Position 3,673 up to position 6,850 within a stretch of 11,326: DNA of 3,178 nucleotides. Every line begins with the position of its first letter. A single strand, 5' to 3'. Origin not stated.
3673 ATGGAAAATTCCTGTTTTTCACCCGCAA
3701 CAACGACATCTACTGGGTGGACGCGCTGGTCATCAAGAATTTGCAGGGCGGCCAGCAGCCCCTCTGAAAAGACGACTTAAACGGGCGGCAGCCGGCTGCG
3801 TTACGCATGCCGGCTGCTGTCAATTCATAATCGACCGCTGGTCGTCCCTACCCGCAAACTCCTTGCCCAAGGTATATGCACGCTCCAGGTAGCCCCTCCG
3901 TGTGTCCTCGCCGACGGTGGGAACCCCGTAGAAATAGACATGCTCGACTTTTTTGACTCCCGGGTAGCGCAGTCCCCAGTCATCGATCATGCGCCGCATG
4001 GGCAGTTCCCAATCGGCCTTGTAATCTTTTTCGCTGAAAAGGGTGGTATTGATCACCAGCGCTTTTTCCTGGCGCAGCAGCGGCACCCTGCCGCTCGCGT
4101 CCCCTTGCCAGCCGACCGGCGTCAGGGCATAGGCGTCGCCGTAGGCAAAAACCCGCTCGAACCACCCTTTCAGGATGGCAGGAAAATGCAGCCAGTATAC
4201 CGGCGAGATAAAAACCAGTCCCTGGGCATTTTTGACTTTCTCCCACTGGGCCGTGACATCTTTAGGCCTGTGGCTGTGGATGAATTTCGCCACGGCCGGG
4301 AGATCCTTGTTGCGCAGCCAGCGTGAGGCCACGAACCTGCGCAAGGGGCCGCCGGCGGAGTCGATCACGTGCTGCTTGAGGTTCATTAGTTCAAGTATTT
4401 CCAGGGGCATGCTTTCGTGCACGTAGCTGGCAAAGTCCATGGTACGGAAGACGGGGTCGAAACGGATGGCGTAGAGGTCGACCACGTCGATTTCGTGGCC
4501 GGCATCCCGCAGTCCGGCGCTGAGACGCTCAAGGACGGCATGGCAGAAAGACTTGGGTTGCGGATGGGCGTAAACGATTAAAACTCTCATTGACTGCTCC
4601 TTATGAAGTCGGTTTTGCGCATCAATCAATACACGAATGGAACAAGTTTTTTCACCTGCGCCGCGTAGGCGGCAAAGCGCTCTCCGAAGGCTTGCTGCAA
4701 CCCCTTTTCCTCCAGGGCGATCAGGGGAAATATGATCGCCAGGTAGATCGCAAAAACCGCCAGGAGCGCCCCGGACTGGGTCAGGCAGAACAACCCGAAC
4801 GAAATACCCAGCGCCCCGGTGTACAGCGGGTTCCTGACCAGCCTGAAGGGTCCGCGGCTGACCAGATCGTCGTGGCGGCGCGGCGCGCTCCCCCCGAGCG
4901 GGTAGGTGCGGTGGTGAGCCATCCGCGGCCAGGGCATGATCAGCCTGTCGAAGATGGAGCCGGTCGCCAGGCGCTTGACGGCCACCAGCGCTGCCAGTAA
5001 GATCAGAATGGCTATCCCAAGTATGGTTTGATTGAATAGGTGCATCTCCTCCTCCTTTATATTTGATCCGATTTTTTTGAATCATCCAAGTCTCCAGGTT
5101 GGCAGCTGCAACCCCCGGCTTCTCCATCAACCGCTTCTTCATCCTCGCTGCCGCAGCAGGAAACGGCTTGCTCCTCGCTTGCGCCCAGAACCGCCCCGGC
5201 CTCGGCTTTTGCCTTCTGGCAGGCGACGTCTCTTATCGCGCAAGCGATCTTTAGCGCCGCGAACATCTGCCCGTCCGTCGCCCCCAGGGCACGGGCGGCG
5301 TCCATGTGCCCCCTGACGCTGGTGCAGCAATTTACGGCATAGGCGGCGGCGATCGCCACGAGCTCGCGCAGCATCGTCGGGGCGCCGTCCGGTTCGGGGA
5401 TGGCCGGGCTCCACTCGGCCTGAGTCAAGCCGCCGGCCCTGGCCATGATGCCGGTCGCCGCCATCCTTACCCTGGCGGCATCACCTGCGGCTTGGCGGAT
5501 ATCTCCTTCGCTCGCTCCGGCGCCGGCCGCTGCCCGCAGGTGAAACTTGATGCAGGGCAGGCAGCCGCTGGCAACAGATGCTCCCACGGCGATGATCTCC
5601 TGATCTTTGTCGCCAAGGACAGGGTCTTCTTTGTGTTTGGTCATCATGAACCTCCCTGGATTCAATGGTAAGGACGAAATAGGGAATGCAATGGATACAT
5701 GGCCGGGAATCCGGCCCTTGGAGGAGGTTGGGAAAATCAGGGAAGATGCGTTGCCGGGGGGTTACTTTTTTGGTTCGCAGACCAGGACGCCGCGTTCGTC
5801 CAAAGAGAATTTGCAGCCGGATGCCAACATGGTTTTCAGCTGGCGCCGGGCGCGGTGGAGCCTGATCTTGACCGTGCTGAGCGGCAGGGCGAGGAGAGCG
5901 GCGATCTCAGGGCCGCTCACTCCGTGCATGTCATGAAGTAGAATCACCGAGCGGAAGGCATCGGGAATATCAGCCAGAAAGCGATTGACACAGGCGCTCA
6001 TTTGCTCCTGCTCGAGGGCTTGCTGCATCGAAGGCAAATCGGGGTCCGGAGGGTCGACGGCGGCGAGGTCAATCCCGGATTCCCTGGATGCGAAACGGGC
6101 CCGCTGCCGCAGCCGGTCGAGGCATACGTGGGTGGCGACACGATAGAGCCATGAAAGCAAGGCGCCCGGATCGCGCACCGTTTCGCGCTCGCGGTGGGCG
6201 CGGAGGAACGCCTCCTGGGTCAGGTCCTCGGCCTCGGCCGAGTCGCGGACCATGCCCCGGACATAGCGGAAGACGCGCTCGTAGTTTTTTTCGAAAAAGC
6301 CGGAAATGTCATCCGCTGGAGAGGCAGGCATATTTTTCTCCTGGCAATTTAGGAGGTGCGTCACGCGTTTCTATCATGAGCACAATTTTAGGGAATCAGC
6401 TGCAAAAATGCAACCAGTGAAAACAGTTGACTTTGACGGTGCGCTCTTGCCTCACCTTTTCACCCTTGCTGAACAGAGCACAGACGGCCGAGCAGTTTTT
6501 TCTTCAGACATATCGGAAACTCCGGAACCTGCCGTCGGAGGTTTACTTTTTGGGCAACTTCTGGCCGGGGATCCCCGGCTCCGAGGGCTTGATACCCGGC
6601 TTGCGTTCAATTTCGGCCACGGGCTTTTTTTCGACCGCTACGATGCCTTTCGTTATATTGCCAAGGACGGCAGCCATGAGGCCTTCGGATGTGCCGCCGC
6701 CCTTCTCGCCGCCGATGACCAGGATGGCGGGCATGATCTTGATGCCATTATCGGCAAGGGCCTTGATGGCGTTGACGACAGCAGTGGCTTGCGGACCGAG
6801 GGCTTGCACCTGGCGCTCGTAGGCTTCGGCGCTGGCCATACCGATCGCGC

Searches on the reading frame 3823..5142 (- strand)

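Call 8: search_protein_families(library=pfam, proteins=[window:3823-5142:-])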
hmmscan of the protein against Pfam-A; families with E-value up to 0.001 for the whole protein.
window:3823-5142:- (440 aa): 2 families
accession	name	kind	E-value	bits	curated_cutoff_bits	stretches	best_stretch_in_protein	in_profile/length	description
PF02525.22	Flavodoxin_2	-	1.2e-33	116.9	27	1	185-421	1-193/198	Flavodoxin-like fold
PF03358.20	FMN_red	-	1e-12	48.4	24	2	278-336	41-102/152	NADPH-dependent FMN reductase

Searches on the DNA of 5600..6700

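Call 29: search_rna_families(source=window, start=5600, end=6700, threshold=evalue, max_evalue=1, show_alignments=2)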
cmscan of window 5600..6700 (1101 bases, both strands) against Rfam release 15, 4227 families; matches with E-value up to 1: 1.
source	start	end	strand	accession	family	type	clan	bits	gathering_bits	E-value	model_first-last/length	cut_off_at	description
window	6415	6503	-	RF00010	RNaseP_bact_a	Gene; ribozyme;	CL00002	24.1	100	2.1e-05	118-204/367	no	Bacterial RNase P class A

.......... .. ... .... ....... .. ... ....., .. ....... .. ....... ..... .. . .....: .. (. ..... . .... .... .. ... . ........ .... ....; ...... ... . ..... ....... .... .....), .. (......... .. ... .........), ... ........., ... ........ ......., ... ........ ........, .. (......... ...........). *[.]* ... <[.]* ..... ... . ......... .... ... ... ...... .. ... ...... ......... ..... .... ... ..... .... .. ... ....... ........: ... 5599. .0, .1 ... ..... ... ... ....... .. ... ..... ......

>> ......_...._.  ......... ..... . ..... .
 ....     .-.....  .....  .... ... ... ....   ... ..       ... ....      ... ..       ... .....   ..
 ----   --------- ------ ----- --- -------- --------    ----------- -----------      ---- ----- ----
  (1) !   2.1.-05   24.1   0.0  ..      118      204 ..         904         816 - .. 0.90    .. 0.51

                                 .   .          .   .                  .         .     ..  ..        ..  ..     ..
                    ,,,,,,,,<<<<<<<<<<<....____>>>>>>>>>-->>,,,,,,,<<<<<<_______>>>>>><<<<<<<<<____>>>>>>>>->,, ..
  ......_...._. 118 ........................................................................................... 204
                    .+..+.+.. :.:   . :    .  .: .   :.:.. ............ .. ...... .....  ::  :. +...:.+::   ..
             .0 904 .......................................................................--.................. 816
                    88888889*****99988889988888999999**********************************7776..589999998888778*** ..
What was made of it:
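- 6415..6503 (-): Relic of a further rnpB copy (model positions 118-204), just downstream of the SPFH gene. Rfam cmscan 24.1 bits, E 2e-5 (call 29).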
